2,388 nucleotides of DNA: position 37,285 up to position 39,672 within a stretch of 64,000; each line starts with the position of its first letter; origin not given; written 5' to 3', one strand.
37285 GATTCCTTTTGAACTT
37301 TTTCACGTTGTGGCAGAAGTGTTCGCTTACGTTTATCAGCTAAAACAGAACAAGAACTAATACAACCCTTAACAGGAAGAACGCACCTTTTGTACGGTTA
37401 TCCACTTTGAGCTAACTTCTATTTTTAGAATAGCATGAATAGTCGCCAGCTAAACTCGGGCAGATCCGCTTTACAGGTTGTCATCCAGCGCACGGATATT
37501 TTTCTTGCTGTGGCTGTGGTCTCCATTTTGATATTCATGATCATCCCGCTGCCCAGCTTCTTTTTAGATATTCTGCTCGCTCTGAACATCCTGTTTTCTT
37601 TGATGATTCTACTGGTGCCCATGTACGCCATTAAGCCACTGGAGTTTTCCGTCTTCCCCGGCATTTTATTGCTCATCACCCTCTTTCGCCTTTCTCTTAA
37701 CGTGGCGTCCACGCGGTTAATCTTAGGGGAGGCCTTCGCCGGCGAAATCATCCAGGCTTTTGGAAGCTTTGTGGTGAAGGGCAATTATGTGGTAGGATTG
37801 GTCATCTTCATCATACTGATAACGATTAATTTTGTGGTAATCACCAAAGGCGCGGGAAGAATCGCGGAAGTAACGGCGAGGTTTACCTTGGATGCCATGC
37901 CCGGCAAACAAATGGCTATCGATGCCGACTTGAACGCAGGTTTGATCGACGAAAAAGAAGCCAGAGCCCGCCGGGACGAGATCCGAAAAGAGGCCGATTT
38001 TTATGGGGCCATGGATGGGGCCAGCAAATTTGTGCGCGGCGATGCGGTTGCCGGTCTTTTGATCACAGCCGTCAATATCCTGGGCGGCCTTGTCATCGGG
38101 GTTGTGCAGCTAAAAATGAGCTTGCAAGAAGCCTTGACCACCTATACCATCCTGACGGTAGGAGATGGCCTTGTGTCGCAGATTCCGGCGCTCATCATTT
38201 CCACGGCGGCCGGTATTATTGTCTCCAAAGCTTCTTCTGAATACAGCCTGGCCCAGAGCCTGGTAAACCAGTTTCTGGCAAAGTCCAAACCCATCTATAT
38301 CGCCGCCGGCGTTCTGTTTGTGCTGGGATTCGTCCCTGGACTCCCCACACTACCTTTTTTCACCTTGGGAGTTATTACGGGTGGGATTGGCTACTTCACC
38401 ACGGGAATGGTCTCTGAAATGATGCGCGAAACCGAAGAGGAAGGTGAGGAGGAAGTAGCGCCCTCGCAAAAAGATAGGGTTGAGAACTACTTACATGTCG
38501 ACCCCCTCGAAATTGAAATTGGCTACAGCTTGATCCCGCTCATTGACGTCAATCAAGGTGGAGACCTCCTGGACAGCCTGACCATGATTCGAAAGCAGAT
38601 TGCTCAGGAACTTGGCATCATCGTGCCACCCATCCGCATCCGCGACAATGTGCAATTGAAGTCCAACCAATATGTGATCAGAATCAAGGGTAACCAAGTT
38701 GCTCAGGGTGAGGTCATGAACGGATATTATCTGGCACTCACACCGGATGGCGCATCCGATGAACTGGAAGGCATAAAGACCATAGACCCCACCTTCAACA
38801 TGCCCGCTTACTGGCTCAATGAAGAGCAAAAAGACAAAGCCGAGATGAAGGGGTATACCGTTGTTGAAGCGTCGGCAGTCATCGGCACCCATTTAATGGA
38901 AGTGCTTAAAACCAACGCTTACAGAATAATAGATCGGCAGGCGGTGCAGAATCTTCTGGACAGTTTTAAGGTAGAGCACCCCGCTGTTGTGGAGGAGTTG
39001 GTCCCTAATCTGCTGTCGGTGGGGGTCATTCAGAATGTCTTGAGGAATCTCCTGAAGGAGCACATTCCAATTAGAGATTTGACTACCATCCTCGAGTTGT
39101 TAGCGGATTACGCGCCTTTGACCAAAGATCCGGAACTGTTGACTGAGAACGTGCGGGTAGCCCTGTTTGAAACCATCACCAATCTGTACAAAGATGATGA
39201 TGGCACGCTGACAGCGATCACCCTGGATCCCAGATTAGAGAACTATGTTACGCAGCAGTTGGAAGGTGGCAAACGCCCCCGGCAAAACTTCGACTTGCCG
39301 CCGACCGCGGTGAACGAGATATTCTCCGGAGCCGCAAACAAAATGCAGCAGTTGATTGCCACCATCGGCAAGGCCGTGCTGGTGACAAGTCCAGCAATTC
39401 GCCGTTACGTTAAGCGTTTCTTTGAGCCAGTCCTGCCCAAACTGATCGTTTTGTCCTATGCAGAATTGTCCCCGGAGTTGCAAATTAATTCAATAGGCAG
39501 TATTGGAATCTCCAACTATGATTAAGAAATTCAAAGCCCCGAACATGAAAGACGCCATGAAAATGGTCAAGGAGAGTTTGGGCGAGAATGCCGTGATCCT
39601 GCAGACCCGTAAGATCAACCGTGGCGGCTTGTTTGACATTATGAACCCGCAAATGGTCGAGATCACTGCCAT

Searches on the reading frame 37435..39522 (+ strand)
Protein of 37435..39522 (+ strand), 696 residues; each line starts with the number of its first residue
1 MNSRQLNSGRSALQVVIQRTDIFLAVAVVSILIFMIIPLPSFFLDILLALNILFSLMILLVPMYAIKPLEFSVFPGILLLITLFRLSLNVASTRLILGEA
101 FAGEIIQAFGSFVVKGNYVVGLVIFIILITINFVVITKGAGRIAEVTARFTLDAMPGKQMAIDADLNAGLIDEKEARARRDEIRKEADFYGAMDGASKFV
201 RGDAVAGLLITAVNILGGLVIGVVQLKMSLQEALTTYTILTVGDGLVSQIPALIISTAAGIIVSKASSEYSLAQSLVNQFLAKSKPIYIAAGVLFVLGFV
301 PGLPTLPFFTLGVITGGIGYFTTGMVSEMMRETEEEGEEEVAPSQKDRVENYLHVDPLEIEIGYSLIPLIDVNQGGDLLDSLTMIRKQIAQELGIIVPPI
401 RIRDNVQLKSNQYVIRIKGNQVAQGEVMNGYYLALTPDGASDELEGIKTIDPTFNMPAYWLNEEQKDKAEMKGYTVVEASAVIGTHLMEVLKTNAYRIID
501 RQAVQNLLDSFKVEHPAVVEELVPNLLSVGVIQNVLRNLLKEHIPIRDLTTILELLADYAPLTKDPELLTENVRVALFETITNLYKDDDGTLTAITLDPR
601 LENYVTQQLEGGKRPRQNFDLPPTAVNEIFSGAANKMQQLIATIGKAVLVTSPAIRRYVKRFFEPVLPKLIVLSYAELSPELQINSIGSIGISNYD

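Call 68: search_protein_families(library=pfam, proteins=[window:37435-39522:+], max_evalue=1e-10)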
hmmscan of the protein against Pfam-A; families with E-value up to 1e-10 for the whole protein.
window:37435-39522:+ (696 aa): 1 family
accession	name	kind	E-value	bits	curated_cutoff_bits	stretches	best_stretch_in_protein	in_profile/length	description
PF00771.25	FHIPEP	-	3.6e-269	895.2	29.1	1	31-682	1-656/657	FHIPEP family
